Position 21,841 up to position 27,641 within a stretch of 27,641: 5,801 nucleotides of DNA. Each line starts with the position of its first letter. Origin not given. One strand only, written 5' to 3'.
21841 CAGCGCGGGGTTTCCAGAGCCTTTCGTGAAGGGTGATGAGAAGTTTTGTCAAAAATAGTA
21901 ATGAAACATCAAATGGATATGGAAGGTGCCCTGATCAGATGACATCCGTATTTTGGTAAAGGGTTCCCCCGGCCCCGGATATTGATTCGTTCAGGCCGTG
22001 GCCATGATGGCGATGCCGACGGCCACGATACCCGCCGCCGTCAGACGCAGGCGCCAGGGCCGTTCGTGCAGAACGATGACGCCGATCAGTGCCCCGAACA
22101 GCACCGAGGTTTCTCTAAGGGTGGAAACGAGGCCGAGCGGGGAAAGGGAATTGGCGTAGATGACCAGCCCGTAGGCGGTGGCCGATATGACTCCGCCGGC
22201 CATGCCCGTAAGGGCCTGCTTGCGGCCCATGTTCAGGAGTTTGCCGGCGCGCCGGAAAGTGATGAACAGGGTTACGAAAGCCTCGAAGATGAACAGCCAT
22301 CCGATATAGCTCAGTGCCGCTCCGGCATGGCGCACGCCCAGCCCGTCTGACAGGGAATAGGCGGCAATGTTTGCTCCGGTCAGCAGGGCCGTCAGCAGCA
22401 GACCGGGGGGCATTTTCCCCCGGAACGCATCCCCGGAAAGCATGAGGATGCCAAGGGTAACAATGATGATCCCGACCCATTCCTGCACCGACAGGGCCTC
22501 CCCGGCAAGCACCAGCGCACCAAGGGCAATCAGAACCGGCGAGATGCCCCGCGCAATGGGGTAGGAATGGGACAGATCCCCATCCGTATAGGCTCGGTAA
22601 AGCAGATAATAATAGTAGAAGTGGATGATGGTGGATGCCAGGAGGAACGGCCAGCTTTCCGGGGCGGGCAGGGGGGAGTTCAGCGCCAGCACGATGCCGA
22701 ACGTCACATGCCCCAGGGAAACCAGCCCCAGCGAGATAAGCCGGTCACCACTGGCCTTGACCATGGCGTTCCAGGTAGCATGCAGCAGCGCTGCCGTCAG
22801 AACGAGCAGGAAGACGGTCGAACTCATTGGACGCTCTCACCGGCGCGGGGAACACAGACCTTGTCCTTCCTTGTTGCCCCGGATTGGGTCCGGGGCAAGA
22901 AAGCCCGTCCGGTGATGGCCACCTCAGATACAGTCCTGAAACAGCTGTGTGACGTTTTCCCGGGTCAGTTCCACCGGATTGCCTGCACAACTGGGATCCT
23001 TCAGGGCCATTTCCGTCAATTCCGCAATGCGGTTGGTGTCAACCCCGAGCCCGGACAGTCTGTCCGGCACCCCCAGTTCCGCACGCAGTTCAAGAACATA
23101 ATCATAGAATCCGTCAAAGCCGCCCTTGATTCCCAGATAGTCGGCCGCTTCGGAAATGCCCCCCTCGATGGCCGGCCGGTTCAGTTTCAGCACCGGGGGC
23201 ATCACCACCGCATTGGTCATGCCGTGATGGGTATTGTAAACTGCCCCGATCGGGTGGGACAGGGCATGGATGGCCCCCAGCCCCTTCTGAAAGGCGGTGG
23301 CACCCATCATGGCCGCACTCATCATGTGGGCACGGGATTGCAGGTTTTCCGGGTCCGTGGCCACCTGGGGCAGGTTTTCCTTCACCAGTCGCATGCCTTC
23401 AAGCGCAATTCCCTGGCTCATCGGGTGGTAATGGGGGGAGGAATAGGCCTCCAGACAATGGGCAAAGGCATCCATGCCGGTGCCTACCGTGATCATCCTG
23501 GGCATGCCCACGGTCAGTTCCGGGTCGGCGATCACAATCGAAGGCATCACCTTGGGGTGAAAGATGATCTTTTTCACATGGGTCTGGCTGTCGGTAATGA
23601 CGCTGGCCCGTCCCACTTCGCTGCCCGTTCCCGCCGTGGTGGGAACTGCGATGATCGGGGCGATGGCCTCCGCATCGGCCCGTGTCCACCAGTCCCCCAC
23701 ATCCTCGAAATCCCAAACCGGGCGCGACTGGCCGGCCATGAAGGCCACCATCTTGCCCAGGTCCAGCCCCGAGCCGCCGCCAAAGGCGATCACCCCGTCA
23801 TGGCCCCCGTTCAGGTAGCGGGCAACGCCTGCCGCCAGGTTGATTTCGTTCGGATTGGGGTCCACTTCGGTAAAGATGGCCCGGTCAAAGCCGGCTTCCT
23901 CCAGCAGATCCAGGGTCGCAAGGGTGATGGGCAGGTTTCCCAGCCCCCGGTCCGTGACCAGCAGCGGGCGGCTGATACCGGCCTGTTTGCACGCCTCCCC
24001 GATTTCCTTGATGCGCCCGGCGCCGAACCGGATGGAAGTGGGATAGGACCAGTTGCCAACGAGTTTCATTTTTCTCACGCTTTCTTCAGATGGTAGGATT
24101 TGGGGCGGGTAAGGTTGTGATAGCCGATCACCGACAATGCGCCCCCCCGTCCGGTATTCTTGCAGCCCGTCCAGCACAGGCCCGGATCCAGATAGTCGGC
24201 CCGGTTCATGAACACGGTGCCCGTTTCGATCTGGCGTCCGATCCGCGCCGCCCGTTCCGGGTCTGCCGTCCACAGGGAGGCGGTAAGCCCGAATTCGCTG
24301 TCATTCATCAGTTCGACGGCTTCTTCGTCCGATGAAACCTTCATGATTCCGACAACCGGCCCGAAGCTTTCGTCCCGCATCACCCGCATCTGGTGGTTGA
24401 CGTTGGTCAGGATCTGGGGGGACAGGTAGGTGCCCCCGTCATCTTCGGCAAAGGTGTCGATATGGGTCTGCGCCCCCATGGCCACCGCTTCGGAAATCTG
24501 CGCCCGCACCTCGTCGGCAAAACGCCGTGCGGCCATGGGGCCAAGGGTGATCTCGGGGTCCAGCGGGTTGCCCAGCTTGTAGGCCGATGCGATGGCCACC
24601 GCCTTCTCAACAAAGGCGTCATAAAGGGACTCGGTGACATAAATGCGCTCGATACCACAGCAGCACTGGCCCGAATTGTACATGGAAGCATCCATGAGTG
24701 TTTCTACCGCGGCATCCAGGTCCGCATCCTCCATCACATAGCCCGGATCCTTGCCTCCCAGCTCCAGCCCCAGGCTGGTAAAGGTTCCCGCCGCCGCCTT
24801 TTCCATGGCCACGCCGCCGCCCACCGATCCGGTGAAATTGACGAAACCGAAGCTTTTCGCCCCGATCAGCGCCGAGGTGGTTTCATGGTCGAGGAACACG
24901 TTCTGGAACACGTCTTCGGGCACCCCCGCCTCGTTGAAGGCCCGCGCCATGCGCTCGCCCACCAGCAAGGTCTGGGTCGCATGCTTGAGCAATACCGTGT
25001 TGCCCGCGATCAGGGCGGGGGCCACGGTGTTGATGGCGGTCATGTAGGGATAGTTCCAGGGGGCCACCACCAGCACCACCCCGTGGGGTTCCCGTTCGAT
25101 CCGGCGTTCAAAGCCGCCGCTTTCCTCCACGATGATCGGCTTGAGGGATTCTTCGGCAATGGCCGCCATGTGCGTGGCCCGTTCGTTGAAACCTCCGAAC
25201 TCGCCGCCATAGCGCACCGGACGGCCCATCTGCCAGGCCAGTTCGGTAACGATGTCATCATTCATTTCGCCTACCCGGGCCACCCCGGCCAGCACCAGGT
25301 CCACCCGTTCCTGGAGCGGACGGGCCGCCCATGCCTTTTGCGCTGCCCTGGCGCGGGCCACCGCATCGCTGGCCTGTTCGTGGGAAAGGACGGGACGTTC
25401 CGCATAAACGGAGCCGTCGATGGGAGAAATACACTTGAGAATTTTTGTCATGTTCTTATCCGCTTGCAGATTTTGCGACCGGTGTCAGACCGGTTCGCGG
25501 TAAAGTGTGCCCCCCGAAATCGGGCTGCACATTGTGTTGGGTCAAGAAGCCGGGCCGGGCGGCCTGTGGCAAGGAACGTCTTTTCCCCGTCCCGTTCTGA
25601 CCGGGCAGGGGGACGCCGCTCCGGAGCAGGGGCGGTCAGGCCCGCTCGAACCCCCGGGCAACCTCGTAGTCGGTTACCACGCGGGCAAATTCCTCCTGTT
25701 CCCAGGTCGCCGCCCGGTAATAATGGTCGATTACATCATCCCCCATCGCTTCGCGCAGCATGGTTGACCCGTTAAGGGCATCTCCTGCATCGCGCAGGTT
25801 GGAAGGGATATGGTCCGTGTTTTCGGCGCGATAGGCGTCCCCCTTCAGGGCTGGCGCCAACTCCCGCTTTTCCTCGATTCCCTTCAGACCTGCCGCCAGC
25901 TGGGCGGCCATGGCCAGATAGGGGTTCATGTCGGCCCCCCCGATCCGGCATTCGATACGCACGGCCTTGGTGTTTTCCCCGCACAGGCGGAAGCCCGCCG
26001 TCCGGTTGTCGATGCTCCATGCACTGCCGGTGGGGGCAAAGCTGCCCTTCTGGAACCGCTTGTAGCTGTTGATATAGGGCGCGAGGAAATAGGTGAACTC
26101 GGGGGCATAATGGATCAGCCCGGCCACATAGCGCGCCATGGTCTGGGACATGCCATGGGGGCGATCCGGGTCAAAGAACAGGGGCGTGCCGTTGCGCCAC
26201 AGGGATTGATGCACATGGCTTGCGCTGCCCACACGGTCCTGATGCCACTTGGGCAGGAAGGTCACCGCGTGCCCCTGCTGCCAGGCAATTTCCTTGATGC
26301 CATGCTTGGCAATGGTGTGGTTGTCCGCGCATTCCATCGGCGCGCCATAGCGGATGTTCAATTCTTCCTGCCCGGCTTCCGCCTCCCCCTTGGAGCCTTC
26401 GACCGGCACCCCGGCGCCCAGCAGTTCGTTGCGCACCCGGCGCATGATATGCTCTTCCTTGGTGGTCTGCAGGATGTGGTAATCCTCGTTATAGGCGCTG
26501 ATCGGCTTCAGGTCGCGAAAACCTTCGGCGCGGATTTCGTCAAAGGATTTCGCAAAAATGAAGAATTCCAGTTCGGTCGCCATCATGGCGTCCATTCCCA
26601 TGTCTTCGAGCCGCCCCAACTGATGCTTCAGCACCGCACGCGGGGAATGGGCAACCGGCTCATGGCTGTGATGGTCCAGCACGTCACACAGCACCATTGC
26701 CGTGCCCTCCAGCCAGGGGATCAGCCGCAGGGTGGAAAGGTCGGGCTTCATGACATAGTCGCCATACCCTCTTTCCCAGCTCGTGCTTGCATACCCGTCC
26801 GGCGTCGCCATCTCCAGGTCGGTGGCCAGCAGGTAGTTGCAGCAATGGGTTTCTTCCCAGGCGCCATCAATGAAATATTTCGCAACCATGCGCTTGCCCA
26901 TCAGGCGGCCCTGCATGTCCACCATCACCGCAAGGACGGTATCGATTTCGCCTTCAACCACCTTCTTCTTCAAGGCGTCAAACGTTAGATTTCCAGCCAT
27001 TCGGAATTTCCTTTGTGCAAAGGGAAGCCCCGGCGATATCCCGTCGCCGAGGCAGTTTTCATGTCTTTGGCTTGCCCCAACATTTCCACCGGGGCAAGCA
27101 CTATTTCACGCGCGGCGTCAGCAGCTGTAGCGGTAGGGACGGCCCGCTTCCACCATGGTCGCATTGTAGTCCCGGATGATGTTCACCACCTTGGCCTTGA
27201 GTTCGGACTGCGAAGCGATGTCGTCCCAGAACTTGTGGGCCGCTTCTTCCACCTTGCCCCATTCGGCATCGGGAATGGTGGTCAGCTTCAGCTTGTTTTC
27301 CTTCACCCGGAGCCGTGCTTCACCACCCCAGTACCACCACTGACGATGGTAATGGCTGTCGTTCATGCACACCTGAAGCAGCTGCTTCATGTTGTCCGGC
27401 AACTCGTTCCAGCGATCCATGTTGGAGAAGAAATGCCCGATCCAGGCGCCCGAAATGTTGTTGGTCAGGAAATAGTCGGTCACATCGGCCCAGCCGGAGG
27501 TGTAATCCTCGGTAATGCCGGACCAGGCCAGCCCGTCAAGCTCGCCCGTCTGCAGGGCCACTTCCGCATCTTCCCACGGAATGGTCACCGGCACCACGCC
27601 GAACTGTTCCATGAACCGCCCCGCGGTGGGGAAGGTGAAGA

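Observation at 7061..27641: Candidate super-locus for scavenging 2-AEP and phosphoethanolamine esters (phosphonolipid/phospholipid or glycan head groups)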

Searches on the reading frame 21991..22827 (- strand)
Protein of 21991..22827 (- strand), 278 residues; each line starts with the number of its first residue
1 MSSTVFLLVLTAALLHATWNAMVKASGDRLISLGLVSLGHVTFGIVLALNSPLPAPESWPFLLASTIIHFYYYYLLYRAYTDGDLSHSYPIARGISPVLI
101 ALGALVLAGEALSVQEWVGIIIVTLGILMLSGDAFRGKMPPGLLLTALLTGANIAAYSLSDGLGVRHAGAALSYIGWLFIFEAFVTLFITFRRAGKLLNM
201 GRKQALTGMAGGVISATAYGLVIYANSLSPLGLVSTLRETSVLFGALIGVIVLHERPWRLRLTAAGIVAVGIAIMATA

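Call 4: search_protein_families(library=pfam, proteins=[window:21991-22827:-])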
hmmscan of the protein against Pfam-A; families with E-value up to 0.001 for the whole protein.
window:21991-22827:- (278 aa): 1 family
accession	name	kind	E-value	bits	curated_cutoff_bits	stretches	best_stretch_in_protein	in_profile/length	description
PF00892.27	EamA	-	3.4e-15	57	28.2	2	6-131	4-134/135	EamA-like transporter family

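Call 7: search_protein_families(library=ncbifam, proteins=[window:21991-22827:-])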
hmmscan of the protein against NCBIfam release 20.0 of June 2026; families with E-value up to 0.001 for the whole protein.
window:21991-22827:- (278 aa): 1 family
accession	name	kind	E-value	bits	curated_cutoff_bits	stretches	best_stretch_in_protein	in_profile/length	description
TIGR03340.1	phn_DUF6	hypoth_equivalog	1.3e-44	153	288.15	1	7-274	4-280/281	phosphonate utilization associated putative membrane protein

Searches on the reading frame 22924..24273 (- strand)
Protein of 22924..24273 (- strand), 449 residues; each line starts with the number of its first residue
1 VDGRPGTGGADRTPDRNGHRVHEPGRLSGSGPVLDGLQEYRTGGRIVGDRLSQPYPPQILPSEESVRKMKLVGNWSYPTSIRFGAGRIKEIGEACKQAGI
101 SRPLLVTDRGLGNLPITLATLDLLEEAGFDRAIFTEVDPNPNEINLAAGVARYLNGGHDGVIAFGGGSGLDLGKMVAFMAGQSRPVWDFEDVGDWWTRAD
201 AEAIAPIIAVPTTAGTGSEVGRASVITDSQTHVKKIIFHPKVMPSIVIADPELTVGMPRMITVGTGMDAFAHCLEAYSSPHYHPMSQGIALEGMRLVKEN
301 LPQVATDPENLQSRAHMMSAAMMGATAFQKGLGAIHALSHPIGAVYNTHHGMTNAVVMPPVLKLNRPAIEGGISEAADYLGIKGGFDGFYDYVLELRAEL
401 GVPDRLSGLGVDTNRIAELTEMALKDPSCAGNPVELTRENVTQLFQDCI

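Call 4: search_protein_families(library=pfam, proteins=[window:22924-24273:-])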
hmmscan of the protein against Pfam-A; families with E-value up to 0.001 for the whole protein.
window:22924-24273:- (449 aa): 3 families
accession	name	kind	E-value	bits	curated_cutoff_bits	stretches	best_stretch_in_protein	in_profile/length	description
PF00465.25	Fe-ADH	-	3.3e-47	160.7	31.3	1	78-251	1-168/168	Iron-containing alcohol dehydrogenase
PF25137.1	ADH_Fe_C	-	7.6e-42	143.6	27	1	262-447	1-192/194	Fe-containing alcohol dehydrogenase family, C-terminal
PF13685.12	Fe-ADH_2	-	1.6e-09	38.4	28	1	83-181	2-98/149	Iron-containing alcohol dehydrogenase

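Call 7: search_protein_families(library=ncbifam, proteins=[window:22924-24273:-])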
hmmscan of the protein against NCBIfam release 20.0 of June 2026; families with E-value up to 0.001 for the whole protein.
window:22924-24273:- (449 aa): 16 families
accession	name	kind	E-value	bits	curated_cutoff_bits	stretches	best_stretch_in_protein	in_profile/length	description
NF058672.1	4HyButDHCUPNE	equivalog_domain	1.1e-97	327.6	500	1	76-447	5-376/378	4-hydroxybutyrate dehydrogenase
NF041833.1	Fe_ADH_ErcA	equivalog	1.6e-76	257.9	550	1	83-447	13-380/382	alcohol dehydrogenase-like regulatory protein ErcA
TIGR02638.1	lactal_redase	equivalog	2.4e-75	253.7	523.15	1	83-445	12-379/379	lactaldehyde reductase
NF053866.1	CholDhdGbsBBac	equivalog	5.1e-71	239.4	550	1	66-448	3-390/392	choline dehydrogenase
NF007911.0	PRK10624.1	equivalog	5e-66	223.2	537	1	83-447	13-380/382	lactaldehyde reductase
NF007363.0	PRK09860.1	equivalog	2.9e-58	197.8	581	1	83-446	14-380/383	L-threonine dehydrogenase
NF010378.0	PRK13805.1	equivalog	5.5e-56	189.9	951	1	77-445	461-860/872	bifunctional acetaldehyde-CoA/alcohol dehydrogenase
NF011998.0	PRK15454.1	equivalog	3.5e-52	177.5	556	1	71-445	20-391/395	ethanolamine utilization ethanol dehydrogenase EutG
NF050025.1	SulfAcetaldRedSarD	equivalog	9.9e-47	159.6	700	1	81-376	11-302/385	sulfoacetaldehyde reductase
TIGR03405.1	Phn_Fe-ADH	equivalog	2.2e-44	151.7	423.7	1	78-424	4-344/355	iron-containing alcohol dehydrogenase PsrA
TIGR04266.1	NDMA_methanol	equivalog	3.3e-41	141.5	625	1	83-383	21-321/420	NDMA-dependent methanol dehydrogenase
NF011717.0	PRK15138.1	equivalog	5.7e-25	88.2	645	1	77-420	8-357/387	alcohol dehydrogenase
NF041822.1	daptide_DH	equivalog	2.6e-16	59.5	300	1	104-282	4-180/363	daptide-type RiPP biosynthesis dehydogenase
NF006941.0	PRK09423.1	subfamily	4.6e-10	38.9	336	0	204-279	108-182/367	glycerol dehydrogenase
NF053832.1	GlycoaldRedHalo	equivalog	1.2e-05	24.6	550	0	205-278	109-181/363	glycolaldehyde reductase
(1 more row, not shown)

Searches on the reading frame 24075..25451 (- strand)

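Call 4: search_protein_families(library=pfam, proteins=[window:24075-25451:-])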
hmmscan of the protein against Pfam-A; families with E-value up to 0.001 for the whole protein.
window:24075-25451:- (458 aa): 1 family
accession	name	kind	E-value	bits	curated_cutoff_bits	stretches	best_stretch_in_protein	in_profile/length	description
PF00171.27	Aldedh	-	1.2e-116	390.5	23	1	5-452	9-460/461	Aldehyde dehydrogenase family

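Call 7: search_protein_families(library=ncbifam, proteins=[window:24075-25451:-])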
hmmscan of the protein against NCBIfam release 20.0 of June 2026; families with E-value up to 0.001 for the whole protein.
window:24075-25451:- (458 aa): 44 families (the best 25 are shown)
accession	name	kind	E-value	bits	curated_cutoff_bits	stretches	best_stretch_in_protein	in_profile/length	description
NF006916.0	PRK09407.1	equivalog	9.4e-91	305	521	1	6-418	37-452/526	succinic semialdehyde dehydrogenase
NF010000.0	PRK13473.1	subfamily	2.3e-87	293.6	615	1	6-451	20-468/475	aminobutyraldehyde dehydrogenase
TIGR01804.1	BADH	equivalog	1.7e-82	277.3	668.6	1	3-448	13-464/467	betaine-aldehyde dehydrogenase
NF042989.1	AldDh_AldH_Clos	equivalog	1.4e-79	268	800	1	7-449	5-451/458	aldehyde dehydrogenase AldH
NF006915.0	PRK09406.1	equivalog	2.3e-78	264.1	730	1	7-447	5-448/457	NADP-dependent succinic semialdehyde dehydrogenase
NF009725.0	PRK13252.1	equivalog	9.6e-77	258.5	593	1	3-453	22-477/488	betaine-aldehyde dehydrogenase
NF007497.0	PRK10090.1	equivalog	1.8e-76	257.9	500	1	5-446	24-468/480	aldehyde dehydrogenase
NF010575.0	PRK13968.1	equivalog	3.4e-76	257.2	855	1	7-447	11-451/462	succinate-semialdehyde dehydrogenase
TIGR03216.1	OH_muco_semi_DH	equivalog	1.2e-73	248.4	693.25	1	4-436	15-460/481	2-hydroxymuconic semialdehyde dehydrogenase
TIGR02299.1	HpaE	equivalog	2.8e-73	247.2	638.35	1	6-437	19-458/488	5-carboxymethyl-2-hydroxymuconate semialdehyde dehydrogenase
TIGR01780.1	SSADH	subfamily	1.8e-72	244.7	646.35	1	10-443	4-440/448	succinate-semialdehyde dehydrogenase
NF045736.1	PaDhStyDRhodo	equivalog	3.7e-72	243.4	800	1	6-446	21-468/479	phenylacetaldehyde dehydrogenase StyD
NF045735.1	PaDhStyDPseudo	equivalog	6.2e-71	239.5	850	1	6-436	21-462/483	phenylacetaldehyde dehydrogenase StyD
NF040648.1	lactal_redase_Meth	equivalog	3.4e-67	227.4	650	1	6-436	14-443/463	lactaldehyde dehydrogenase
NF042993.1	AlphKGSA_gudD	equivalog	1.1e-66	225.5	770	1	23-417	40-440/481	alpha-ketoglutaric semialdehyde dehydrogenase GucD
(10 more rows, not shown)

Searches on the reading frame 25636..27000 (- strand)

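Call 4: search_protein_families(library=pfam, proteins=[window:25636-27000:-])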
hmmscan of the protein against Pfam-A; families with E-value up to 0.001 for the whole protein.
window:25636-27000:- (454 aa): 2 families
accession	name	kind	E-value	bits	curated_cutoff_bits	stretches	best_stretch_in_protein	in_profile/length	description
PF00120.29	Gln-synt_C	-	1.1e-94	317.8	24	1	119-448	3-342/344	Glutamine synthetase, catalytic domain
PF03951.24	Gln-synt_N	-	0.00068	19.6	33.4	0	81-109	52-81/82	Glutamine synthetase, beta-Grasp domain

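Call 8: search_protein_families(library=ncbifam, proteins=[window:25636-27000:-])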
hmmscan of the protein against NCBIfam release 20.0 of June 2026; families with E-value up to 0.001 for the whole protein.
window:25636-27000:- (454 aa): 4 families
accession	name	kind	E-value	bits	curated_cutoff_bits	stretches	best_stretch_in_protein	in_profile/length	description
TIGR00653.1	GlnA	equivalog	9.9e-71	238.8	429.15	1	80-450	61-460/462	type I glutamate--ammonia ligase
TIGR03105.1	gln_synth_III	equivalog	4.6e-65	219.8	469.6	1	79-449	58-432/435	type III glutamate--ammonia ligase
NF045547.1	GGputSyn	equivalog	7.1e-58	196.4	650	1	9-441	4-433/438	gamma-glutamylputrescine synthetase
NF007006.0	PRK09469.1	equivalog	2.1e-39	135.4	845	1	200-438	207-454/469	glutamate--ammonia ligase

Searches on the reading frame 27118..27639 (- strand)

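Call 5: search_protein_families(library=pfam, proteins=[window:27118-27639:-])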
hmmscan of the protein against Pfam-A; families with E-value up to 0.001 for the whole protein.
window:27118-27639:- (173 aa): 1 family
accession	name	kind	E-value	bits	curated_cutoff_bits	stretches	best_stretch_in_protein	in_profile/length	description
PF03480.18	DctP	-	7.4e-11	42.3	23.4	1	5-143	146-284/286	Bacterial extracellular solute-binding protein, family 7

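Call 8: search_protein_families(library=ncbifam, proteins=[window:27118-27639:-])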
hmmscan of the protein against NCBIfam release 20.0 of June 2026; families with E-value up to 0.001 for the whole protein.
window:27118-27639:- (173 aa): 1 family
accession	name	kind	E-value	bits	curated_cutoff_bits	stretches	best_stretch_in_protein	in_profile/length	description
NF037995.1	TRAP_S1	subfamily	9e-09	35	50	1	5-95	146-234/271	TRAP transporter substrate-binding protein DctP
